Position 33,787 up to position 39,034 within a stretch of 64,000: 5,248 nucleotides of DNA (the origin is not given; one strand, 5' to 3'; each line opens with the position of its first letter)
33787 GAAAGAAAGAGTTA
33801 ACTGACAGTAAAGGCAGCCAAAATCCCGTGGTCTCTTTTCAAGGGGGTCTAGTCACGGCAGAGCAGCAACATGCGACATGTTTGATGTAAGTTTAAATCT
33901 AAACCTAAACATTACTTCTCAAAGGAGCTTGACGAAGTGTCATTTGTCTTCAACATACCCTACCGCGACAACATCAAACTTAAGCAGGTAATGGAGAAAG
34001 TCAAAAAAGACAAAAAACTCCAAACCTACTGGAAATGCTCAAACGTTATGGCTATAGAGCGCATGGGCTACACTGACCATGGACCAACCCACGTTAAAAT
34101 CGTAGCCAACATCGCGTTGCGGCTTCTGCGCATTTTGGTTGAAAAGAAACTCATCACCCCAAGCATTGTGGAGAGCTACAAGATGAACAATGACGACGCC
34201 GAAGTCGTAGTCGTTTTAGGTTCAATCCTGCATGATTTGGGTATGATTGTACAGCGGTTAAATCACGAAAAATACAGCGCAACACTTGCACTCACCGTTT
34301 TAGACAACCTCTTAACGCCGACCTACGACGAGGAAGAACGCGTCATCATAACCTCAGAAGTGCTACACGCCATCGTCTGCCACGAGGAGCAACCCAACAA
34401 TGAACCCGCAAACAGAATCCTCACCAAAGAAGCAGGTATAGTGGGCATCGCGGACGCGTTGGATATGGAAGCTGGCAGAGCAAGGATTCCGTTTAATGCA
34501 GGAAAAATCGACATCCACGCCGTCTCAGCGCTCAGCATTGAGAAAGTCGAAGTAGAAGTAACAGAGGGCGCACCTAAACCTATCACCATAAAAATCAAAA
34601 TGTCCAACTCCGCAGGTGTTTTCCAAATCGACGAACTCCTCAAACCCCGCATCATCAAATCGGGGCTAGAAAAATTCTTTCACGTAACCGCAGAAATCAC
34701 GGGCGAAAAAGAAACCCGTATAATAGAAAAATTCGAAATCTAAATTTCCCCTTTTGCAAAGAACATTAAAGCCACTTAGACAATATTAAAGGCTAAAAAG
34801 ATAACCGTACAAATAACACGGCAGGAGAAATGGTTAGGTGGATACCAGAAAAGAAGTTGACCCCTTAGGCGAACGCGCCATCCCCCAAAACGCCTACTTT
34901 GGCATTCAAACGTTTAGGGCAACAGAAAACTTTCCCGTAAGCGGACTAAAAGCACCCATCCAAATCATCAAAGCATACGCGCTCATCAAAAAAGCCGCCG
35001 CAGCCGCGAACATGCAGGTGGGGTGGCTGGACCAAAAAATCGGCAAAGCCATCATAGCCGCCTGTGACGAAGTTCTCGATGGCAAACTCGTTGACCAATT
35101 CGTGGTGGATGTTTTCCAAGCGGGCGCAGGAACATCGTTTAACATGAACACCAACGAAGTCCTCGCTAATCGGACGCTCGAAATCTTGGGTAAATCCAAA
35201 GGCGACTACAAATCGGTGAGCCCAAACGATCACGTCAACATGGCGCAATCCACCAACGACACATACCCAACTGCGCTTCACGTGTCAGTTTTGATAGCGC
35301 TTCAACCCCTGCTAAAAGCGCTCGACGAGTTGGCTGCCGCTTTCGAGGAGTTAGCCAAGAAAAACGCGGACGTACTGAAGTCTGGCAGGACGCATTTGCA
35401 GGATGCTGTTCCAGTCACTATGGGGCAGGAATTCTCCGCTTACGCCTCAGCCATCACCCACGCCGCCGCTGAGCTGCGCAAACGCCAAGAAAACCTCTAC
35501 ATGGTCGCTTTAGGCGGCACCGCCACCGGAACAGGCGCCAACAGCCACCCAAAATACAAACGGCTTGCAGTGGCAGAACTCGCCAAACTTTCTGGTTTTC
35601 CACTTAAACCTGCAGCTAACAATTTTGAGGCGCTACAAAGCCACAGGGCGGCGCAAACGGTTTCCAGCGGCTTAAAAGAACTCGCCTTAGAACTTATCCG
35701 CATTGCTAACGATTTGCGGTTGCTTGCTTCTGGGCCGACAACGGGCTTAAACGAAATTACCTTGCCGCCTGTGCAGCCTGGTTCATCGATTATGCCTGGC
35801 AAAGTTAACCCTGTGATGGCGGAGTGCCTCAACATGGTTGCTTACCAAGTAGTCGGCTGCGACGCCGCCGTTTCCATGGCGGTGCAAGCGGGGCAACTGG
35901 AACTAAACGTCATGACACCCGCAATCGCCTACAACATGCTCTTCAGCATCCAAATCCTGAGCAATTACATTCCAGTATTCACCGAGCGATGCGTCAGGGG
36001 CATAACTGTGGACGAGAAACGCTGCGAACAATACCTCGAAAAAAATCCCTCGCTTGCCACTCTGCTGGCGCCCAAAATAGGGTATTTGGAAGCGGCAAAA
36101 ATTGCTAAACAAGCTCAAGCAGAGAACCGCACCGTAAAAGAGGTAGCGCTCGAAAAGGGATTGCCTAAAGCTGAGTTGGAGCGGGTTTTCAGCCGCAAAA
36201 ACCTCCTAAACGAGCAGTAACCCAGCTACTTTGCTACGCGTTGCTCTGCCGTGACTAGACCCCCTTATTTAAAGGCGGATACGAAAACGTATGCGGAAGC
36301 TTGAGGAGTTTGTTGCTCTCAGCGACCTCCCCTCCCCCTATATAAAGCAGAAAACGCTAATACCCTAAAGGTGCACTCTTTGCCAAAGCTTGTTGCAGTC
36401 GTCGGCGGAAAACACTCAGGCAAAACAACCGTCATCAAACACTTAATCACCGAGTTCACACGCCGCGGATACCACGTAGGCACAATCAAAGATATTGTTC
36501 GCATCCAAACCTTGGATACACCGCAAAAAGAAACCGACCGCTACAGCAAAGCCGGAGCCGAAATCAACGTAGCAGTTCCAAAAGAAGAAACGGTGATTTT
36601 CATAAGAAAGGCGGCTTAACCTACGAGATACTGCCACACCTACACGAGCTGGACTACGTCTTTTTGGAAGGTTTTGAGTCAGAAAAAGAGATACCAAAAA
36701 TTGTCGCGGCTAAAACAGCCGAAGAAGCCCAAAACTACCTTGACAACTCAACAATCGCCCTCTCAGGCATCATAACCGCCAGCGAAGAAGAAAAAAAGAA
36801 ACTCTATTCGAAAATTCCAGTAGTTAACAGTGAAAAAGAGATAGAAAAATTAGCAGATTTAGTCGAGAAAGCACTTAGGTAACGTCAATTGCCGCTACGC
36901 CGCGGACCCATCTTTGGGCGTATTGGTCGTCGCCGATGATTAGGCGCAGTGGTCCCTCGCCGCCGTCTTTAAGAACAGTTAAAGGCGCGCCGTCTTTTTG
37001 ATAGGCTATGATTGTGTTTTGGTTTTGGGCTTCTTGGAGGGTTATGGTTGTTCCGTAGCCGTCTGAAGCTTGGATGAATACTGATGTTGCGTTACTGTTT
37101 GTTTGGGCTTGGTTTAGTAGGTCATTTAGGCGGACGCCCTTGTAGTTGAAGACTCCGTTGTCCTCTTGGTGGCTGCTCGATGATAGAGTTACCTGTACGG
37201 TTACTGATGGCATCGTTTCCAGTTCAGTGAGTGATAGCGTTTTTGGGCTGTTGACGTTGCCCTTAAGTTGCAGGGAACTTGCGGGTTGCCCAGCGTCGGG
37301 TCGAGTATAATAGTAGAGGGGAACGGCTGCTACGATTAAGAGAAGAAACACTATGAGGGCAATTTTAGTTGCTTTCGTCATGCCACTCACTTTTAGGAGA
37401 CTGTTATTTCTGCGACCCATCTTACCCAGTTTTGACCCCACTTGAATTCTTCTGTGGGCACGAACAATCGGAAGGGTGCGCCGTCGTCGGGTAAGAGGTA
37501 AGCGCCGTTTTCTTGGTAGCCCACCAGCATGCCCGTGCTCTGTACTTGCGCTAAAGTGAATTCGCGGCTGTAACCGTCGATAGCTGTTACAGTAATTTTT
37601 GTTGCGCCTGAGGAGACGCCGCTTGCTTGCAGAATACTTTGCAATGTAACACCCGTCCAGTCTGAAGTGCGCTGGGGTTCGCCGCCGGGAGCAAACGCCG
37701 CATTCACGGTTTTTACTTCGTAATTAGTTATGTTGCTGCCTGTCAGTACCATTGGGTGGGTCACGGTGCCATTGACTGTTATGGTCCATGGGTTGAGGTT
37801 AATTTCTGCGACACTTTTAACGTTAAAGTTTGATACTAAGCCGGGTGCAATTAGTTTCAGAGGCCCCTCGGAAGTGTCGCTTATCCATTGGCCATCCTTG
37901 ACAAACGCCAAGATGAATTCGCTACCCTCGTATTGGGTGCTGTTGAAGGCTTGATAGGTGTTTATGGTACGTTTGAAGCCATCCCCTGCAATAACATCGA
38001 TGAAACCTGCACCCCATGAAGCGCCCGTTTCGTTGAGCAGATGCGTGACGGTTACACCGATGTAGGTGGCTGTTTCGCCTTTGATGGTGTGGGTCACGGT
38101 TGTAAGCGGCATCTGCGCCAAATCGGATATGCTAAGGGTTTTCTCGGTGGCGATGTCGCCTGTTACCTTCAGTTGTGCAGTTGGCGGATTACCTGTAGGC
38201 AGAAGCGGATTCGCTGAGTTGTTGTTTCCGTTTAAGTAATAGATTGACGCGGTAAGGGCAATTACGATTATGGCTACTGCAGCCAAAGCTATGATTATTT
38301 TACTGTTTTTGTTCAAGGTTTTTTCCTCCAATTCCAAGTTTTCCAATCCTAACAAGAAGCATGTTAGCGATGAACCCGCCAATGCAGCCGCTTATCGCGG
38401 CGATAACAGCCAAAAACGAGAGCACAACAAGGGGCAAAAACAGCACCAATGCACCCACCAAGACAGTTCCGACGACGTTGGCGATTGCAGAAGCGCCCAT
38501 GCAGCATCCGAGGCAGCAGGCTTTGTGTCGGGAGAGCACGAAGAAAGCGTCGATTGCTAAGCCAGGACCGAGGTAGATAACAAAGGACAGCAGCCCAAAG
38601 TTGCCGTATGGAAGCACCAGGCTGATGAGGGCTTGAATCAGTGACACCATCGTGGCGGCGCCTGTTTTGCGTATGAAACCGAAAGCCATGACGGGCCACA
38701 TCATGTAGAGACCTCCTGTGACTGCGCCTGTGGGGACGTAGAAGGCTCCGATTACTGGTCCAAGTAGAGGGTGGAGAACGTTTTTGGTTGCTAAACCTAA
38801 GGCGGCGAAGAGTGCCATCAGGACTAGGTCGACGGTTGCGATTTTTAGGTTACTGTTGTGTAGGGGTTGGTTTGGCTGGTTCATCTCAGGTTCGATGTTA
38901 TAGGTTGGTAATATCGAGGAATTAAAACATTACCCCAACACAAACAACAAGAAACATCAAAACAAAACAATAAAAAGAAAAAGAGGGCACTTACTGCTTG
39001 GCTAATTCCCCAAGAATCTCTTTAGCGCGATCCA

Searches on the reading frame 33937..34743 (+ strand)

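Call 21: search_protein_families(library=pfam, proteins=[window:33937-34743:+], max_evalue=0.0001)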
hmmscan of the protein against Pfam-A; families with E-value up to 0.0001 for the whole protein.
window:33937-34743:+ (268 aa): 1 family
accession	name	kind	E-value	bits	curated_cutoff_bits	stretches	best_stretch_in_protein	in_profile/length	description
PF01966.28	HD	-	8.4e-08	33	22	1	52-177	4-115/116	HD domain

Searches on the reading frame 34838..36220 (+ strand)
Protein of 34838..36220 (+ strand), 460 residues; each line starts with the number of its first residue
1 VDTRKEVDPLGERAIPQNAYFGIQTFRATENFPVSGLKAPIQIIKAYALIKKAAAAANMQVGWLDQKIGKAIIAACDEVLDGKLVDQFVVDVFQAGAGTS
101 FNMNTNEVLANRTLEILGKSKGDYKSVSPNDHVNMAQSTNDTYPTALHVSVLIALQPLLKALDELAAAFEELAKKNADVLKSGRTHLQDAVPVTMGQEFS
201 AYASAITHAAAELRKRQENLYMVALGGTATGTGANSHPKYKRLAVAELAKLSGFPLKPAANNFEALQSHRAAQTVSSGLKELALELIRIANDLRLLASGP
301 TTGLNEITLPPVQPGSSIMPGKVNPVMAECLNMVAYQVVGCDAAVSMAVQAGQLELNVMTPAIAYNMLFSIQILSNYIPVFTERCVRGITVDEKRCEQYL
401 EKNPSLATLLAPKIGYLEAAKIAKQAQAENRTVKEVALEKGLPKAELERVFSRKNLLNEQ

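Call 21: search_protein_families(library=pfam, proteins=[window:34838-36220:+], max_evalue=0.0001)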
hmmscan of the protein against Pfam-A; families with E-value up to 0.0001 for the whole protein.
window:34838-36220:+ (460 aa): 2 families
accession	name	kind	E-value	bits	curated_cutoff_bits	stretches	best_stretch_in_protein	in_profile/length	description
PF00206.25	Lyase_1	-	2.5e-97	326.5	27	1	12-340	2-312/312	Lyase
PF10415.14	FumaraseC_C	-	4.8e-16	59.4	32.5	1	406-457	1-53/54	Fumarase C C-terminus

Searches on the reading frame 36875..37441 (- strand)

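Call 22: search_protein_families(library=pfam, proteins=[window:36875-37441:-], max_evalue=0.0001)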
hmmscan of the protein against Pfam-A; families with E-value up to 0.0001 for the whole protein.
window:36875-37441:- (188 aa): 1 family
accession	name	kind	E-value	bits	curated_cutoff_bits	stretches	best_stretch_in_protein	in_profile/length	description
PF00174.25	Oxidored_molyb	-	5.8e-19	68.7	24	1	56-188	13-161/169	Oxidoreductase molybdopterin binding domain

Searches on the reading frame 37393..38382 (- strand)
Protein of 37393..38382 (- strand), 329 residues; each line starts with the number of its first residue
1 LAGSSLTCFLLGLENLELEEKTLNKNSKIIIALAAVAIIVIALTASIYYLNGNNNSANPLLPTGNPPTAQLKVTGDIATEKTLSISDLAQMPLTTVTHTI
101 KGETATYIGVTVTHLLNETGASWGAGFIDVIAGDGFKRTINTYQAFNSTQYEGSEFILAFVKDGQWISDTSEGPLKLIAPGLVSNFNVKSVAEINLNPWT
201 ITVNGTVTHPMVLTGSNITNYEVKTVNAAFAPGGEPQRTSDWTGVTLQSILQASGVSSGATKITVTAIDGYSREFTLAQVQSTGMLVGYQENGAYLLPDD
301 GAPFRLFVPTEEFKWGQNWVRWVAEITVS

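Call 22: search_protein_families(library=pfam, proteins=[window:37393-38382:-], max_evalue=0.0001)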
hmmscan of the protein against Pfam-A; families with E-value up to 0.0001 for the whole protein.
window:37393-38382:- (329 aa): 1 family
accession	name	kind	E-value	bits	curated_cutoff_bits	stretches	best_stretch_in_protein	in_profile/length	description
PF00174.25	Oxidored_molyb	-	7.4e-32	110.7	24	2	197-329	10-161/169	Oxidoreductase molybdopterin binding domain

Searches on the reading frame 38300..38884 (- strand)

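Call 22: search_protein_families(library=pfam, proteins=[window:38300-38884:-], max_evalue=0.0001)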
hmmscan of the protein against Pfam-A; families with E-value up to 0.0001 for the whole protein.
window:38300-38884:- (194 aa): 1 family
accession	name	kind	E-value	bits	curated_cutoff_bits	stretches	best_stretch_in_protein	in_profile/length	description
PF09819.14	ABC_cobalt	-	1.4e-14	54.7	25.2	1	18-137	1-120/121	ABC-type cobalt transport system, permease component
